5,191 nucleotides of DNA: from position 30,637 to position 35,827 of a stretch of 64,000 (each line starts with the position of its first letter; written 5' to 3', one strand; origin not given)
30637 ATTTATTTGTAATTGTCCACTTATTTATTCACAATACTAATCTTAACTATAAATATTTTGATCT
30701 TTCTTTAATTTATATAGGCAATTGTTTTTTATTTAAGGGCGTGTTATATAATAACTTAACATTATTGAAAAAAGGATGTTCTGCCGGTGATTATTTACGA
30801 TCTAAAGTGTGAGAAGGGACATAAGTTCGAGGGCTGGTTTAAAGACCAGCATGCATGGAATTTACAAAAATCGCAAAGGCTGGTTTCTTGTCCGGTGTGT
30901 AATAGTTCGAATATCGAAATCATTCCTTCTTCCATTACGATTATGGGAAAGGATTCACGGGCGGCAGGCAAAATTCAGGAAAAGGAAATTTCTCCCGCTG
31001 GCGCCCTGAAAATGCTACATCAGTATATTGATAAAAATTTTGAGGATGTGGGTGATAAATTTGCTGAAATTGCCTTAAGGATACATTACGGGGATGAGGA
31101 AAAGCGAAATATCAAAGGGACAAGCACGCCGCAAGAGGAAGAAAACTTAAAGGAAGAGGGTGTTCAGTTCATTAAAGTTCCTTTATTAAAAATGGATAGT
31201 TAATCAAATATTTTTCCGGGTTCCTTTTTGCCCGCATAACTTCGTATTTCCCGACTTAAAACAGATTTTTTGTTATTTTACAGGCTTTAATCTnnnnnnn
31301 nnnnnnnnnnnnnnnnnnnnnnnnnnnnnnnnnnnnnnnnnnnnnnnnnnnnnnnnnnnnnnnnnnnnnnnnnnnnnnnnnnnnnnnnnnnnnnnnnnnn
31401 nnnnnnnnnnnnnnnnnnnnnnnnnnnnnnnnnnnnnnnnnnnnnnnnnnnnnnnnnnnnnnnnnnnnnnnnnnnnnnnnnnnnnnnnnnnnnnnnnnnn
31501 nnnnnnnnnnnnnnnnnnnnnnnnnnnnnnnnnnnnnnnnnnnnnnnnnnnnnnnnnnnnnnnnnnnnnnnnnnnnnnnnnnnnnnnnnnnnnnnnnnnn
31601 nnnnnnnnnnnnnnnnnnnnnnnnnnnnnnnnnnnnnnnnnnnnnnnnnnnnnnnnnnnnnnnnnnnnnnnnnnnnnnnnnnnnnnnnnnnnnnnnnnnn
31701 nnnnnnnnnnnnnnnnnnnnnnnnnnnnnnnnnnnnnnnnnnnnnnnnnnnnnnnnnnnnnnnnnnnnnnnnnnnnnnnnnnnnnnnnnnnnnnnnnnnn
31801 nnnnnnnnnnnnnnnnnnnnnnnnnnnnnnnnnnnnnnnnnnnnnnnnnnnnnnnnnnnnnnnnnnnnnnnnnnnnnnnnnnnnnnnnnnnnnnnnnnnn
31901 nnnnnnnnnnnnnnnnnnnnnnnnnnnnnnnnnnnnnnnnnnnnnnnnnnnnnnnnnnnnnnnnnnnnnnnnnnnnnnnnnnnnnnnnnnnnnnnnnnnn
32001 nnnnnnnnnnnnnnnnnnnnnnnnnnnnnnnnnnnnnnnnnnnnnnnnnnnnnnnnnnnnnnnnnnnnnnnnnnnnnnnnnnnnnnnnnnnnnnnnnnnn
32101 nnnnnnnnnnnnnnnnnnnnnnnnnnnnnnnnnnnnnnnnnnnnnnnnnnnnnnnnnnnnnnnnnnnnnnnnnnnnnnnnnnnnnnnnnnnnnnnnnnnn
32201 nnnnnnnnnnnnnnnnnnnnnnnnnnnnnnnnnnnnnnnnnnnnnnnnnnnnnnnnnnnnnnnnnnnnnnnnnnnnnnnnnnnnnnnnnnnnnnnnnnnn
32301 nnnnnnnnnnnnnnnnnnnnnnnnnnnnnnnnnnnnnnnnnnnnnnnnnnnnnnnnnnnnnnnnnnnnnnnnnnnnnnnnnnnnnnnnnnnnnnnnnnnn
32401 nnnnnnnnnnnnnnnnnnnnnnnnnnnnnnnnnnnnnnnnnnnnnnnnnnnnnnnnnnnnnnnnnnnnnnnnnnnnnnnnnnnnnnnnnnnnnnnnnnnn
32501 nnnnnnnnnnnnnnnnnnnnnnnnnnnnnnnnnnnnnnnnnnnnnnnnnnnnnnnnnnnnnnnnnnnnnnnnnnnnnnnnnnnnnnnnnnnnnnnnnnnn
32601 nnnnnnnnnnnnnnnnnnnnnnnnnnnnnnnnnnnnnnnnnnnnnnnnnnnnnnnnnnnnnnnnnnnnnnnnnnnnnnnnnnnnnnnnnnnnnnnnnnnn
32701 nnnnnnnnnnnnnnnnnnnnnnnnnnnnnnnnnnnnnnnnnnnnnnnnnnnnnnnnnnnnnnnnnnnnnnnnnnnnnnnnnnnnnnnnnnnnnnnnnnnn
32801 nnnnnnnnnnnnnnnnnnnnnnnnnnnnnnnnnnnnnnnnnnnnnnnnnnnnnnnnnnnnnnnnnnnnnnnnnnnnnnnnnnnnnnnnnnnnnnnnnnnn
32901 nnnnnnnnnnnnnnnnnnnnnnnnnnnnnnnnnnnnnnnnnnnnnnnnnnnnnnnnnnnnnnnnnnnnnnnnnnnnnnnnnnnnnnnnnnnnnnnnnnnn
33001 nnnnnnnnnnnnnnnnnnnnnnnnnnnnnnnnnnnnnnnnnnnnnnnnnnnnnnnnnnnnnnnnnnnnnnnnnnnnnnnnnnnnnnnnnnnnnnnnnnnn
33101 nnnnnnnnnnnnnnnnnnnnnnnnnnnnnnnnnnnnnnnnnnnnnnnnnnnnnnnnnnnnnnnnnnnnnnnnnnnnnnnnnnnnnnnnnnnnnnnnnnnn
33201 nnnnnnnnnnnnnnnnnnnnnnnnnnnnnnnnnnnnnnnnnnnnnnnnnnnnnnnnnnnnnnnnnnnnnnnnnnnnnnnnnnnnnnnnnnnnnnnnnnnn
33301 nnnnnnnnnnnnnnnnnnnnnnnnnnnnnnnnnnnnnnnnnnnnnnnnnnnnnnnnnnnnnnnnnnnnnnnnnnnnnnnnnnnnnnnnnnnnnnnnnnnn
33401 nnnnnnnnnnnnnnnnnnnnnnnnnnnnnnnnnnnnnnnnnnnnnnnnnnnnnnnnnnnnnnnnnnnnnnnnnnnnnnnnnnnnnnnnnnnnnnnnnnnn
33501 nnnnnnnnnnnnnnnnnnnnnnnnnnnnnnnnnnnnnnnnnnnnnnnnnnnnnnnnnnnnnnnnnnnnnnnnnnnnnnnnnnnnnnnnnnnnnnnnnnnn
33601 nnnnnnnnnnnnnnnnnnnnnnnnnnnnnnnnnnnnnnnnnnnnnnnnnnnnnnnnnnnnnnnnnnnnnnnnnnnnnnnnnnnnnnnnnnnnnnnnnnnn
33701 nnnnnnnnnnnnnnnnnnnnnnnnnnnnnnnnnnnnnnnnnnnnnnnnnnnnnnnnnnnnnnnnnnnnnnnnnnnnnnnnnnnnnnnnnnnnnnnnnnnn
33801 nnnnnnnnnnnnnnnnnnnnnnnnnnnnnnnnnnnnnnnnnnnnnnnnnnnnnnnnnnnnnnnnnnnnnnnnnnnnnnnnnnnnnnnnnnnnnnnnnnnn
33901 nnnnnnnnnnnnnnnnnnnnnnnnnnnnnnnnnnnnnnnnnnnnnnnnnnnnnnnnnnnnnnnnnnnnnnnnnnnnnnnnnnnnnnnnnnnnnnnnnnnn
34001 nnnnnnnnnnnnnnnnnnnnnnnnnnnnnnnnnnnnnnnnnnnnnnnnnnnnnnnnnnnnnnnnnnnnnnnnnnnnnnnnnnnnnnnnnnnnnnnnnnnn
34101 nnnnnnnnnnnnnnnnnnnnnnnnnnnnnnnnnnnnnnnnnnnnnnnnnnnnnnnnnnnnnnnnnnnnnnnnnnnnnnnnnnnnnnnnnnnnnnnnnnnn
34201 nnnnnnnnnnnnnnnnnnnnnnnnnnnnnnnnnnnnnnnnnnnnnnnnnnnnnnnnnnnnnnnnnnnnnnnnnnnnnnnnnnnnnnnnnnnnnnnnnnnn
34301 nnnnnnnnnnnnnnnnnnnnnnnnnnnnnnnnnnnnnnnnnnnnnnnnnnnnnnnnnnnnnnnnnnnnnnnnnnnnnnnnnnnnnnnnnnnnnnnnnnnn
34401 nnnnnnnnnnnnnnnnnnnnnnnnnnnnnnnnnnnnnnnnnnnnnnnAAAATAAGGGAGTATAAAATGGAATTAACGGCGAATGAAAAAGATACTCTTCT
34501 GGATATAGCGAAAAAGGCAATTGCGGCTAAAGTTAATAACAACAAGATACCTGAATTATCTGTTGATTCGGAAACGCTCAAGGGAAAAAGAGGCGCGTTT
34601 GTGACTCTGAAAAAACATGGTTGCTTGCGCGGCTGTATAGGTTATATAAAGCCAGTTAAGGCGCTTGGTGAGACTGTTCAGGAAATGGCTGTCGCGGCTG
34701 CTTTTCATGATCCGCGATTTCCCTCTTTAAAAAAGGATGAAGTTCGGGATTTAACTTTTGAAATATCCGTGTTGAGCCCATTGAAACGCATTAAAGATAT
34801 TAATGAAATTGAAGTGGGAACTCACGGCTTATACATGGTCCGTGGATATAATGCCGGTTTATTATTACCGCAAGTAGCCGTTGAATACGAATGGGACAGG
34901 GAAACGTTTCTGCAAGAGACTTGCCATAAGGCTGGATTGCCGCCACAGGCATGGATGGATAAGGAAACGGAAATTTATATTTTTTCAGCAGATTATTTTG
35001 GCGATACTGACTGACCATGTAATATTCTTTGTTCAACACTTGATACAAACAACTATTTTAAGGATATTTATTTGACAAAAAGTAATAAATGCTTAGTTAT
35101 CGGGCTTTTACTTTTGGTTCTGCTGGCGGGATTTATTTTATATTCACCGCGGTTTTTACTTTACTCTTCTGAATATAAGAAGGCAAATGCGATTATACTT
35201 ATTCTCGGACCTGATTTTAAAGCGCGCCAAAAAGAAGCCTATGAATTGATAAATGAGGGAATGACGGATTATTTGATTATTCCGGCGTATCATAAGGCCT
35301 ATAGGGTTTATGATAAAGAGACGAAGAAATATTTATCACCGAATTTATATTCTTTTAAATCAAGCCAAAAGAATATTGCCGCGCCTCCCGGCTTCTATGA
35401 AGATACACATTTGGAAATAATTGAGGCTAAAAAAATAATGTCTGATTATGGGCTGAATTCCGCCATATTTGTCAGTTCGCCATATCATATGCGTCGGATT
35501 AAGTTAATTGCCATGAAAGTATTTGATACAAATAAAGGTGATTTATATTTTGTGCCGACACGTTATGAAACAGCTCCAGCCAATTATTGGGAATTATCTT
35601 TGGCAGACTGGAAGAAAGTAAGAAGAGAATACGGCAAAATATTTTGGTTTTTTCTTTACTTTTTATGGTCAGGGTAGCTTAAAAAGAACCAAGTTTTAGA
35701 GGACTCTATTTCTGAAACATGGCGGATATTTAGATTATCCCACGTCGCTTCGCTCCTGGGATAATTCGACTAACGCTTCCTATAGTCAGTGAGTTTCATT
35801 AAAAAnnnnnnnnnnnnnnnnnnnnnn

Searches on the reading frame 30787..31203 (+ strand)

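Call 9: search_protein_families(library=pfam, proteins=[window:30787-31203:+], max_evalue=0.001)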
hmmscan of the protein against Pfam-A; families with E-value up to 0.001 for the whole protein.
window:30787-31203:+ (138 aa): 2 families
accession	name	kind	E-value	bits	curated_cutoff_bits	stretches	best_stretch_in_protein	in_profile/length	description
PF06676.16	DUF1178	-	7.5e-41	140.4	31.6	1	1-134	1-145/147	Protein of unknown function (DUF1178)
PF09723.15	Zn_ribbon_8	-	0.00016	22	34.4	1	1-43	1-37/41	Zinc ribbon domain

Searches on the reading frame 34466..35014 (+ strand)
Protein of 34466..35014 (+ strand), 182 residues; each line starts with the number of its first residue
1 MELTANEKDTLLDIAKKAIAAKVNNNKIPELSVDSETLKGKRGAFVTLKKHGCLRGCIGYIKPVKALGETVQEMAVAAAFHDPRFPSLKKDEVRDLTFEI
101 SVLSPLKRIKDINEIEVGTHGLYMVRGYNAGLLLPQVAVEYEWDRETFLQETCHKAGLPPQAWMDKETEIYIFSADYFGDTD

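Call 9: search_protein_families(library=pfam, proteins=[window:34466-35014:+], max_evalue=0.001)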
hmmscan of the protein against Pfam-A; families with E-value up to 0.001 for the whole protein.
window:34466-35014:+ (182 aa): 1 family
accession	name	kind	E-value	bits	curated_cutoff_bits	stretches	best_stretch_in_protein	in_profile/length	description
PF01871.22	AMMECR1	-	1.4e-58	197.6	25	1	13-177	2-167/168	AMMECR1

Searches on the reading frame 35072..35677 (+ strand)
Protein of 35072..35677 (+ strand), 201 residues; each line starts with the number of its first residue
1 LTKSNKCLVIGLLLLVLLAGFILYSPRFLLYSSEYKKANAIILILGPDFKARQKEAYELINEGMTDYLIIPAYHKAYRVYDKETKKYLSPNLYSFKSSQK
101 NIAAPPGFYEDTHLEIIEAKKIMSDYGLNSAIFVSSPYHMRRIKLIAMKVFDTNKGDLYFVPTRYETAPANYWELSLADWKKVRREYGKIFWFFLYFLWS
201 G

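Call 9: search_protein_families(library=pfam, proteins=[window:35072-35677:+], max_evalue=0.001)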
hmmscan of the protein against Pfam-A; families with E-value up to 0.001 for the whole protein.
window:35072-35677:+ (201 aa): 1 family
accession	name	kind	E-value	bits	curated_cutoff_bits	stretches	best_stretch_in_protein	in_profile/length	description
PF02698.23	DUF218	-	3.4e-08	33.9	27.6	1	41-187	2-131/133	DUF218 domain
